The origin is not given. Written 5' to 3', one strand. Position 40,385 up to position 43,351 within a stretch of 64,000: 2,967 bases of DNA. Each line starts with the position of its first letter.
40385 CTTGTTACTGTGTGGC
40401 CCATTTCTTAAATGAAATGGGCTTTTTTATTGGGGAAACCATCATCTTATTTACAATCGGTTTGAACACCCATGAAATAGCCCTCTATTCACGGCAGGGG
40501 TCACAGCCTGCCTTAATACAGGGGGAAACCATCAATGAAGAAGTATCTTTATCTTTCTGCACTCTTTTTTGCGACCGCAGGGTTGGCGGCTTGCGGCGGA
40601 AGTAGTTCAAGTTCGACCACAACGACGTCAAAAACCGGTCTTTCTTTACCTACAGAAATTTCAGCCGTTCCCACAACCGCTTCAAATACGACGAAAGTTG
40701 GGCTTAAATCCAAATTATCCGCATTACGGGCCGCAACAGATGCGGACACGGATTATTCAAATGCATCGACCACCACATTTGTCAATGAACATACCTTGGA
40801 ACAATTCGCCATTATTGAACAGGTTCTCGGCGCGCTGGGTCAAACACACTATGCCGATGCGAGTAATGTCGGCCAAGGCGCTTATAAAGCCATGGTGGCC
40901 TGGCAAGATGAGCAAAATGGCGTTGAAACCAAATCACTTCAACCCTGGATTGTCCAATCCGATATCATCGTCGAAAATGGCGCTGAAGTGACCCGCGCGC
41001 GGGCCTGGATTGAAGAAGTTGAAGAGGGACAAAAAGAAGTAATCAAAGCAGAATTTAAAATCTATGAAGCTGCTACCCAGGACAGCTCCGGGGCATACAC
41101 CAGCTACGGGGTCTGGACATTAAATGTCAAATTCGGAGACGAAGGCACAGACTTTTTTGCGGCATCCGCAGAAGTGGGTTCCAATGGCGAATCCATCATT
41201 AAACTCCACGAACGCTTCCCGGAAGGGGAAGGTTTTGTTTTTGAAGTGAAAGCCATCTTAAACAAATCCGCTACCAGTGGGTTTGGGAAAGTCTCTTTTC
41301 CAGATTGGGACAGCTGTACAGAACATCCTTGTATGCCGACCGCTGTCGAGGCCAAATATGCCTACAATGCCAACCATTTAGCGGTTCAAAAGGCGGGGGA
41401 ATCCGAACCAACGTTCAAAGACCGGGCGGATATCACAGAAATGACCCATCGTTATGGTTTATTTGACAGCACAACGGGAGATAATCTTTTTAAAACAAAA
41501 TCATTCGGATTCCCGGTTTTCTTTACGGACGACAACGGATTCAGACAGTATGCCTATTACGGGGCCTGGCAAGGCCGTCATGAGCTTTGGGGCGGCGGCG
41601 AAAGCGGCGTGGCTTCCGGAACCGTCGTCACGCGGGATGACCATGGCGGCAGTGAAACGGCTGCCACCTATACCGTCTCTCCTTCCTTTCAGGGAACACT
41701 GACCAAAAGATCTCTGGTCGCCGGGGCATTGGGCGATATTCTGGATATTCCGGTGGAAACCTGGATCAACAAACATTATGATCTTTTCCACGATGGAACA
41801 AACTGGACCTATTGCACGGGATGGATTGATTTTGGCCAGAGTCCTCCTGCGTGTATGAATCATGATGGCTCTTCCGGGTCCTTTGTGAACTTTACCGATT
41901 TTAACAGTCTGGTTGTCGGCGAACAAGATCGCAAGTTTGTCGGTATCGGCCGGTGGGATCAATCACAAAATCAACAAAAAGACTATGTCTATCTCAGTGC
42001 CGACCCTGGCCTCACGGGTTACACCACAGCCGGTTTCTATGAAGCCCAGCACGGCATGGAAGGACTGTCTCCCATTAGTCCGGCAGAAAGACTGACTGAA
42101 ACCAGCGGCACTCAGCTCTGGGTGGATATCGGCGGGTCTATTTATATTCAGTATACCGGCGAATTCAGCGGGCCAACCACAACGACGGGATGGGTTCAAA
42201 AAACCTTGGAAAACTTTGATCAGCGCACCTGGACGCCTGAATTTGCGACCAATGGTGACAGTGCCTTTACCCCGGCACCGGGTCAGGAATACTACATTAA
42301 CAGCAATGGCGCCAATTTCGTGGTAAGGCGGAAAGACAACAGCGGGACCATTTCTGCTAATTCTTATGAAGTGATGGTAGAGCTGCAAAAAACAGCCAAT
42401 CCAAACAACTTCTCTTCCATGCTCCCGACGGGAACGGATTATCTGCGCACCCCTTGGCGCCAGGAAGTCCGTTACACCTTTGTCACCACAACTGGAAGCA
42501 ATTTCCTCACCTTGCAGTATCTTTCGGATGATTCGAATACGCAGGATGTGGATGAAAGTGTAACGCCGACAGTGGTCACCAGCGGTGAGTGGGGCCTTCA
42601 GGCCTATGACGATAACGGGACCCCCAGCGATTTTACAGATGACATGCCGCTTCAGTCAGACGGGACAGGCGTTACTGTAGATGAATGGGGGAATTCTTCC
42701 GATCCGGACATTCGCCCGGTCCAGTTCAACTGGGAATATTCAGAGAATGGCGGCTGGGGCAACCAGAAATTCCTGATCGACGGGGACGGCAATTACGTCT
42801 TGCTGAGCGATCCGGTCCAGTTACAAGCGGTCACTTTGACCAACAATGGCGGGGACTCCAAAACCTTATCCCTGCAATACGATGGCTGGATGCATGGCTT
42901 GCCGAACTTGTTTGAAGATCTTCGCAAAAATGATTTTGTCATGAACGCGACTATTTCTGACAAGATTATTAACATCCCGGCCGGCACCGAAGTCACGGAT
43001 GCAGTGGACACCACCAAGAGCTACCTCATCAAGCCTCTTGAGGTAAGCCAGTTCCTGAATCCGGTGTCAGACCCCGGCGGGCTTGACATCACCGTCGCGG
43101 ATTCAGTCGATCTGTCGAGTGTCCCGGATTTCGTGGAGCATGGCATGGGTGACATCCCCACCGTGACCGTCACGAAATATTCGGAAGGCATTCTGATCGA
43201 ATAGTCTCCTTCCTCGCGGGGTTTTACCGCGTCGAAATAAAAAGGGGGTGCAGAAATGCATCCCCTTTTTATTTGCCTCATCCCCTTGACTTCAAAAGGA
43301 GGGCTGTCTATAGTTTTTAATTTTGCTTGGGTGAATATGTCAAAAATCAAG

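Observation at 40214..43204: c-di-GMP-I (GEMM-I) riboswitch with terminator platform controlling an 889-aa orphan lipoprotein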

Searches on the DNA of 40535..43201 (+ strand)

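Call 26: search_rna_families(sources=[L001, L002, L003, L005, L006, L007], threshold=gathering, show_alignments=8)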
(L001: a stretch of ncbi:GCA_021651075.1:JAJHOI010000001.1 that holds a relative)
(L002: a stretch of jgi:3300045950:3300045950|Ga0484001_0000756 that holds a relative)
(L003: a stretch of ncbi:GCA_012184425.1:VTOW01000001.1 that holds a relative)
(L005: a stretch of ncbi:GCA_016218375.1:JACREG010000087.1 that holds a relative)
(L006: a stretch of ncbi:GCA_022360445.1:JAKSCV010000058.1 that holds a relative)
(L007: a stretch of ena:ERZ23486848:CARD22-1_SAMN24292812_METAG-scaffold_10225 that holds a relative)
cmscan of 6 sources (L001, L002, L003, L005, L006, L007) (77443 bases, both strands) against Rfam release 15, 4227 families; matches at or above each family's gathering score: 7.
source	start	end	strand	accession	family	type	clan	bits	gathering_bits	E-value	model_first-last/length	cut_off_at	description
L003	11484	11781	+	RF02514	5_ureB_sRNA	Gene; sRNA;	-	98.1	40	2.2e-24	1-292/292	no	5' ureB small RNA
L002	11643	11938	+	RF02514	5_ureB_sRNA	Gene; sRNA;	-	68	40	2.2e-15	1-292/292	no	5' ureB small RNA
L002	2666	2761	+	RF03167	c-di-GMP-I-GGC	Cis-reg; riboswitch;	CL00126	62.6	59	2.6e-12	1-80/80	no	c-di-GMP-I-GGC riboswitch aptamer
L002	5761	5856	+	RF03167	c-di-GMP-I-GGC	Cis-reg; riboswitch;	CL00126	62.6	59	2.6e-12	1-80/80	no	c-di-GMP-I-GGC riboswitch aptamer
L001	5751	5846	+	RF03167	c-di-GMP-I-GGC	Cis-reg; riboswitch;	CL00126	62.1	59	3.6e-12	1-80/80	no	c-di-GMP-I-GGC riboswitch aptamer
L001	8958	9053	+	RF03167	c-di-GMP-I-GGC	Cis-reg; riboswitch;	CL00126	62.1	59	3.6e-12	1-80/80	no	c-di-GMP-I-GGC riboswitch aptamer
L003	5753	5848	+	RF03167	c-di-GMP-I-GGC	Cis-reg; riboswitch;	CL00126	62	59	3.8e-12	1-80/80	no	c-di-GMP-I-GGC riboswitch aptamer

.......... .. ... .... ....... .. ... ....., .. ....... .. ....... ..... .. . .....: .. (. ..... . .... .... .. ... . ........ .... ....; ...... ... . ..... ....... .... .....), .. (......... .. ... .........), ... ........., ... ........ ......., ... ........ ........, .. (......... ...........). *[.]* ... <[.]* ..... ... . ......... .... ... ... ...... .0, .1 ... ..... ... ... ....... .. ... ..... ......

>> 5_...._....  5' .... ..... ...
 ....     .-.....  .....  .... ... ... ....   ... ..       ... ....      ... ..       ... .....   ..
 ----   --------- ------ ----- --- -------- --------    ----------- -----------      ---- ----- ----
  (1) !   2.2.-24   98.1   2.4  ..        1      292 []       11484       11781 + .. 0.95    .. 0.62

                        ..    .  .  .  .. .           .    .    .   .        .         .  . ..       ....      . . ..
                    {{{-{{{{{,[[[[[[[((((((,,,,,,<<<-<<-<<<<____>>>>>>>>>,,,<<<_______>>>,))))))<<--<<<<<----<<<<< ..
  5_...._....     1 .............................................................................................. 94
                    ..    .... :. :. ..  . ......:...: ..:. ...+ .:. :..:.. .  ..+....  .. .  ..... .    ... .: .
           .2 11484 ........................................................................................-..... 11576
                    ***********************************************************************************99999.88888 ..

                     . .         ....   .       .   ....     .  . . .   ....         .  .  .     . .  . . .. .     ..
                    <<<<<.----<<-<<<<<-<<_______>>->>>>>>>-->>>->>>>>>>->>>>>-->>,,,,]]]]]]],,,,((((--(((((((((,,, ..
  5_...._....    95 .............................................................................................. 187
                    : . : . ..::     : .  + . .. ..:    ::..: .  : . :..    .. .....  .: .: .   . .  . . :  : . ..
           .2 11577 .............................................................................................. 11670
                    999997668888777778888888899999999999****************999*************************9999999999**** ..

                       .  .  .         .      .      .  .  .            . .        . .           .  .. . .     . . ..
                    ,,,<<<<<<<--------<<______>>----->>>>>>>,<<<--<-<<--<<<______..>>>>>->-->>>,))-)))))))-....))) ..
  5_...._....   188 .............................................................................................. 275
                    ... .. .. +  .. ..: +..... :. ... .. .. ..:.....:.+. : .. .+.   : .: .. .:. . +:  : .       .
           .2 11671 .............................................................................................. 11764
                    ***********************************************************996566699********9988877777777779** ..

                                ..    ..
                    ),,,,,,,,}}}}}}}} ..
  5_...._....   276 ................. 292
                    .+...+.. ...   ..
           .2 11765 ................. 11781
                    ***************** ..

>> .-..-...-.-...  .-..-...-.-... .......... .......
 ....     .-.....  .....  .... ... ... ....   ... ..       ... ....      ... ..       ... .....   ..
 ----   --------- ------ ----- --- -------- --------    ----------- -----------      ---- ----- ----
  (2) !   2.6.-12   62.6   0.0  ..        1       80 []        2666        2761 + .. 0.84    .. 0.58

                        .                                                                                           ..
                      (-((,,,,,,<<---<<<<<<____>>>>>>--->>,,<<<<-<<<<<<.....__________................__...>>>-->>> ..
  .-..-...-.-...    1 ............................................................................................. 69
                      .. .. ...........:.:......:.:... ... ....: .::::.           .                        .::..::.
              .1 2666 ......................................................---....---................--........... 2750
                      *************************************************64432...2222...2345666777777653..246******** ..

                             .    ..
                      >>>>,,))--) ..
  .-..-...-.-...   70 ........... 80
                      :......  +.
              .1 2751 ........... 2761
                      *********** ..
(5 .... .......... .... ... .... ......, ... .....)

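Call 29: search_rna_families(sources=[L008, L009, L010, L011, L012, L013, L014, L015, L016, L017, L018, L019, L020, L021, L022, L023, L024, L025, L026, L035], threshold=gathering)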
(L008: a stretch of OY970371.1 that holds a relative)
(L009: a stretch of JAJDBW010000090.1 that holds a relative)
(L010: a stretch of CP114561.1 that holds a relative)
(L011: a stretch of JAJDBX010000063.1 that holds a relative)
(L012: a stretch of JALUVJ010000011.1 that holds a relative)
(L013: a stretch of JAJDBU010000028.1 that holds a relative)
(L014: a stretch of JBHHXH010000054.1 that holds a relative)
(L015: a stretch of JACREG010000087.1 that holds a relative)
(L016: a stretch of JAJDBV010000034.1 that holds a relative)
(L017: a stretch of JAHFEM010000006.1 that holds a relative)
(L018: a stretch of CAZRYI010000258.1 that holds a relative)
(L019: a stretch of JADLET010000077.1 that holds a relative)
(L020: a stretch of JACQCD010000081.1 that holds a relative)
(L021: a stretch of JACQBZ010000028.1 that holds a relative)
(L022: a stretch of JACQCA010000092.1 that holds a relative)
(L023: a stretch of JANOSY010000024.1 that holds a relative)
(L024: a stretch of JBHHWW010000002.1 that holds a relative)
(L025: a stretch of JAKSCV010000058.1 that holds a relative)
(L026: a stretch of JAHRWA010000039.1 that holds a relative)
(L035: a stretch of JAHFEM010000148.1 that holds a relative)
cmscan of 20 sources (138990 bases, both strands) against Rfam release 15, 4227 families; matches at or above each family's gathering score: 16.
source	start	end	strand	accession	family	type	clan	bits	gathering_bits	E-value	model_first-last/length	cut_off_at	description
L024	5911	5983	+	RF00005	tRNA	Gene; tRNA;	CL00001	72.9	29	1.1e-13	1-71/71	no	tRNA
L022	2129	2220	+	RF01051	c-di-GMP-I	Cis-reg; riboswitch;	CL00126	72.3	35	6.6e-12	1-87/87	no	c-di-GMP-I riboswitch aptamer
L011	2222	2318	+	RF01051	c-di-GMP-I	Cis-reg; riboswitch;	CL00126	70.9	35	1.5e-11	1-87/87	no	c-di-GMP-I riboswitch aptamer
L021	2266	2356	+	RF01051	c-di-GMP-I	Cis-reg; riboswitch;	CL00126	69.7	35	2.9e-11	1-87/87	no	c-di-GMP-I riboswitch aptamer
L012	2220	2314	+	RF01051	c-di-GMP-I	Cis-reg; riboswitch;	CL00126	66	35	2.3e-10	1-87/87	no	c-di-GMP-I riboswitch aptamer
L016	2053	2150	+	RF03167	c-di-GMP-I-GGC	Cis-reg; riboswitch;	CL00126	65.5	59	6.9e-13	1-80/80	no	c-di-GMP-I-GGC riboswitch aptamer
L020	2198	2296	+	RF03167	c-di-GMP-I-GGC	Cis-reg; riboswitch;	CL00126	63.5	59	2.5e-12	1-80/80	no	c-di-GMP-I-GGC riboswitch aptamer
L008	2240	2335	+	RF03167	c-di-GMP-I-GGC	Cis-reg; riboswitch;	CL00126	62.2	59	6.1e-12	1-80/80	no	c-di-GMP-I-GGC riboswitch aptamer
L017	2283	2378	+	RF03167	c-di-GMP-I-GGC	Cis-reg; riboswitch;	CL00126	62.2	59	5.8e-12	1-80/80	no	c-di-GMP-I-GGC riboswitch aptamer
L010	2138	2233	+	RF03167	c-di-GMP-I-GGC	Cis-reg; riboswitch;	CL00126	62.1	59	6.6e-12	1-80/80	no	c-di-GMP-I-GGC riboswitch aptamer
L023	6731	6814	-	RF00005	tRNA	Gene; tRNA;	CL00001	61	29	2e-10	1-71/71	no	tRNA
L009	2232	2329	+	RF01051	c-di-GMP-I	Cis-reg; riboswitch;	CL00126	58.2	35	1.8e-08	1-87/87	no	c-di-GMP-I riboswitch aptamer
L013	2114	2212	+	RF01051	c-di-GMP-I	Cis-reg; riboswitch;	CL00126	57.3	35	3.1e-08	1-87/87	no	c-di-GMP-I riboswitch aptamer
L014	1033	1128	+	RF01051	c-di-GMP-I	Cis-reg; riboswitch;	CL00126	57.1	35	3.5e-08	1-87/87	no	c-di-GMP-I riboswitch aptamer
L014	1305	1400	+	RF01051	c-di-GMP-I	Cis-reg; riboswitch;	CL00126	57.1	35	3.5e-08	1-87/87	no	c-di-GMP-I riboswitch aptamer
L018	4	102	+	RF01051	c-di-GMP-I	Cis-reg; riboswitch;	CL00126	56.3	35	5.3e-08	1-87/87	no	c-di-GMP-I riboswitch aptamer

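Call 30: search_rna_families(sources=[L027, L028, L029, L030, L031, L032, L033, L034, L036, L037, L038], threshold=gathering)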
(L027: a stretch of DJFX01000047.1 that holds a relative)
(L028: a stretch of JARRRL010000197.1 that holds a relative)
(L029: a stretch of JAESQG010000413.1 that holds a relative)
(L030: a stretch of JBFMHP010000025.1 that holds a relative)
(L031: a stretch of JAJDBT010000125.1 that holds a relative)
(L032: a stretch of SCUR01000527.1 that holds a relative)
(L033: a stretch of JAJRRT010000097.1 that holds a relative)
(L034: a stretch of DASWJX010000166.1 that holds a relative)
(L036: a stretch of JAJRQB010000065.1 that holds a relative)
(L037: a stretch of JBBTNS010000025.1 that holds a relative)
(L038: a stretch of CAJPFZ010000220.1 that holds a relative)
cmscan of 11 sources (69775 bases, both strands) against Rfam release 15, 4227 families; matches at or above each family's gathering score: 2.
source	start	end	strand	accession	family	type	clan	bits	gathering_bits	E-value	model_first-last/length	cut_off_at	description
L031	2121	2218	+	RF03167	c-di-GMP-I-GGC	Cis-reg; riboswitch;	CL00126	61.5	59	4.8e-12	1-80/80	no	c-di-GMP-I-GGC riboswitch aptamer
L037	227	311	-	RF00005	tRNA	Gene; tRNA;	CL00001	55.6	29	3.1e-09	1-71/71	no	tRNA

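Call 70: search_rna_families(sources=[L022, L021, L011], threshold=gathering, show_alignments=3)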
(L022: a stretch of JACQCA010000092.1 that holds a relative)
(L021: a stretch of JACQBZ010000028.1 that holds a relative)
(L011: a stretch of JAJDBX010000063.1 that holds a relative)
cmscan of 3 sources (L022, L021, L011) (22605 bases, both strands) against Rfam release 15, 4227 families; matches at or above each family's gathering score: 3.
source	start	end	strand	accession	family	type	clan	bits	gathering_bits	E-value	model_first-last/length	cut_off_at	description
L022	2129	2220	+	RF01051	c-di-GMP-I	Cis-reg; riboswitch;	CL00126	72.3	35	1.1e-12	1-87/87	no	c-di-GMP-I riboswitch aptamer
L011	2222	2318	+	RF01051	c-di-GMP-I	Cis-reg; riboswitch;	CL00126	70.9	35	2.4e-12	1-87/87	no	c-di-GMP-I riboswitch aptamer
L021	2266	2356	+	RF01051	c-di-GMP-I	Cis-reg; riboswitch;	CL00126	69.7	35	4.7e-12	1-87/87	no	c-di-GMP-I riboswitch aptamer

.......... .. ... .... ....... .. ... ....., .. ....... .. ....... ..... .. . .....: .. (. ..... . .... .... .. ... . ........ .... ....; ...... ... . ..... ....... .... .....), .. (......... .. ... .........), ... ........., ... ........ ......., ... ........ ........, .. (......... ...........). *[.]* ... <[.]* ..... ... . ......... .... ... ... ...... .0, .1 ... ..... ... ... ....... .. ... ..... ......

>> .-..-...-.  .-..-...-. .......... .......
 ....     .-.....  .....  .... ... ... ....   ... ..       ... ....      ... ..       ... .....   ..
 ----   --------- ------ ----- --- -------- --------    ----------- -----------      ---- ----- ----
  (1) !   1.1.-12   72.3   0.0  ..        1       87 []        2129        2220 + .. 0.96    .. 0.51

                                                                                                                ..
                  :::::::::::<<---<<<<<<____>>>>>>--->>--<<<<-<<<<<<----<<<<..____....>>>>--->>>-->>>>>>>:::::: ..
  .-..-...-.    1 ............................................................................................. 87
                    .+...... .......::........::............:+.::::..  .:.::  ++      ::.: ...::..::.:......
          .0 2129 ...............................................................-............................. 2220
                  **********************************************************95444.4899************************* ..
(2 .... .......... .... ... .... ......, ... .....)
